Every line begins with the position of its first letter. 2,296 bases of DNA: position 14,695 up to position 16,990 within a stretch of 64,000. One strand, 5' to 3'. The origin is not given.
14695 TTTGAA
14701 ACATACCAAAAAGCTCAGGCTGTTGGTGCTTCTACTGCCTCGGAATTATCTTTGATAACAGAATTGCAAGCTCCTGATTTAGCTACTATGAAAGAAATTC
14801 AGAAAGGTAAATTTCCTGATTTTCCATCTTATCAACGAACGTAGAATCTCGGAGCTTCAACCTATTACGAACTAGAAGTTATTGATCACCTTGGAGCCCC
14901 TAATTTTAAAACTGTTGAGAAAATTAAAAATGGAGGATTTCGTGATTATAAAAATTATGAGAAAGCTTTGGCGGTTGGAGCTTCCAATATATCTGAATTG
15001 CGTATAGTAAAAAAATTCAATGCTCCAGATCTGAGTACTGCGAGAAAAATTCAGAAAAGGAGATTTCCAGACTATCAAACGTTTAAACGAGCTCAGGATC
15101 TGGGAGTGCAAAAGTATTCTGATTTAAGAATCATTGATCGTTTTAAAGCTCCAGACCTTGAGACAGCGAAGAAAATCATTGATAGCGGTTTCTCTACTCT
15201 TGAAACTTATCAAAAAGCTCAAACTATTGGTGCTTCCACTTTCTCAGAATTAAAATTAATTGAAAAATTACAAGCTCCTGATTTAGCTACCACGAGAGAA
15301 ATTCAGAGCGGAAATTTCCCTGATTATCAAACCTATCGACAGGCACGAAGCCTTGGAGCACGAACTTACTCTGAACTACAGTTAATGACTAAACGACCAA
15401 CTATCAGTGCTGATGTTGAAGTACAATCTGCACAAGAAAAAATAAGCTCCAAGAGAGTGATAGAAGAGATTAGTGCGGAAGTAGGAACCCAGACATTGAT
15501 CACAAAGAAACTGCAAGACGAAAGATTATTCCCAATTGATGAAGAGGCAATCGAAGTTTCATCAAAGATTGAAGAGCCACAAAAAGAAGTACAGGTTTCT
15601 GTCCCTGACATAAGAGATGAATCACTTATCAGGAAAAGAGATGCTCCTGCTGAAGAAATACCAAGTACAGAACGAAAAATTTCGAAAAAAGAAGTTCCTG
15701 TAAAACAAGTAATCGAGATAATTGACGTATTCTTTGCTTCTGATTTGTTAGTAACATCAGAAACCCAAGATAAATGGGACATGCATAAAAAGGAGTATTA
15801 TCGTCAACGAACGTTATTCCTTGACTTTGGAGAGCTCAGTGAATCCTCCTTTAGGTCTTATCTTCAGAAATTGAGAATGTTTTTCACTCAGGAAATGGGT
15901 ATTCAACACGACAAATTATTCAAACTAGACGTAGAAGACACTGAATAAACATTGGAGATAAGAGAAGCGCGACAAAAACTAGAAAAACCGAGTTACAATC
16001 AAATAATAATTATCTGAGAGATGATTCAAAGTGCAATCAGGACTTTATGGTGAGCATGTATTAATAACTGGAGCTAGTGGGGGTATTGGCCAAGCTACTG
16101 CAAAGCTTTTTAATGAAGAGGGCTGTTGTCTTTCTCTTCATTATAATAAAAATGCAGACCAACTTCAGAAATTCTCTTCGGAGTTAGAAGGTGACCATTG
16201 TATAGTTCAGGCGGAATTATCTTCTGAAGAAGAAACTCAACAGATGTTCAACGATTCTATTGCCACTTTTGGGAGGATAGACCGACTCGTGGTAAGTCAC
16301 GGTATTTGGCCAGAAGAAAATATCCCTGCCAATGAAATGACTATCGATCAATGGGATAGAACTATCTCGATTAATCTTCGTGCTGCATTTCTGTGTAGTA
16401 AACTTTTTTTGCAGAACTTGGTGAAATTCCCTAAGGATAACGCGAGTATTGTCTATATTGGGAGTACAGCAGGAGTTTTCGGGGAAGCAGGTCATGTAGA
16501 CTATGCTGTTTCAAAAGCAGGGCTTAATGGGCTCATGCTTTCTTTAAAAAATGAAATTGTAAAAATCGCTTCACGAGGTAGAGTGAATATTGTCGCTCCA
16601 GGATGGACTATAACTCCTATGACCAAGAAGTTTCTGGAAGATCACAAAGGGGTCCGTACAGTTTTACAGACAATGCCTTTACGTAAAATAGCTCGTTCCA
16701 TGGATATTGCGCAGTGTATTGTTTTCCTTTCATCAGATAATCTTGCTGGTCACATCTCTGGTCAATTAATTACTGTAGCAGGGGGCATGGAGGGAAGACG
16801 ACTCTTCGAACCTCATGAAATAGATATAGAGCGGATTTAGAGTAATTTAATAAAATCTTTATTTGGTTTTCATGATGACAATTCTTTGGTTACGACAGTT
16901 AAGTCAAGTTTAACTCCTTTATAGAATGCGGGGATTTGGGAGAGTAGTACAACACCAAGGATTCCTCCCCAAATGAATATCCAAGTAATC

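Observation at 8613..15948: Translationally coupled surface/membrane cluster: C-type lectin, giant repeat membrane protein, Zn-ribbon membrane protein, 42-aa repeat ORF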

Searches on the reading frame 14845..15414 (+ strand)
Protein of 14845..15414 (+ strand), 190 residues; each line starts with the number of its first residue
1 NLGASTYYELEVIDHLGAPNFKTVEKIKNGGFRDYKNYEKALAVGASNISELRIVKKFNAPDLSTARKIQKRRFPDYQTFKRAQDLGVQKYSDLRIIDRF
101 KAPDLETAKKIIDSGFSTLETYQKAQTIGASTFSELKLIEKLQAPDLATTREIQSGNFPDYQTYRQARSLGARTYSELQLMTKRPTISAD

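Call 32: find_homologous_proteins(query=window:14845-15414:+, max_evalue=0.01)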
Query window:14845-15414:+ (190 aa): 1 proteins with E <= 0.01 among 111 candidates.
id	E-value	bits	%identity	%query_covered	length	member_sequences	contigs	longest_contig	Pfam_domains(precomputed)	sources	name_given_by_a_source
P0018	1.9e-87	310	99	78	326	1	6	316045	-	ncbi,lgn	ncbi:MAG: hypothetical protein ACFFB2_04625 [Promethearchaeota archaeon]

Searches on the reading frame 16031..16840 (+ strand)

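Call 46: search_protein_families(library=pfam, proteins=[window:16031-16840:+], max_evalue=0.01)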
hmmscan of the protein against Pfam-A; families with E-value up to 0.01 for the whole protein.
window:16031-16840:+ (269 aa): 4 families
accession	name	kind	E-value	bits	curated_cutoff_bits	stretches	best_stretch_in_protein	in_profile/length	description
PF13561.12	adh_short_C2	-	2.6e-43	148.7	27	1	14-253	1-235/236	Enoyl-(Acyl carrier protein) reductase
PF00106.31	adh_short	-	5.4e-40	137.4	26.6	1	9-204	2-193/195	short chain dehydrogenase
PF08659.16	KR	-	1.6e-09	38.4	22.6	1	10-172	3-163/180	KR domain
PF01370.27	Epimerase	-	0.0051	16.7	20.9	0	10-75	1-62/240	NAD dependent epimerase/dehydratase family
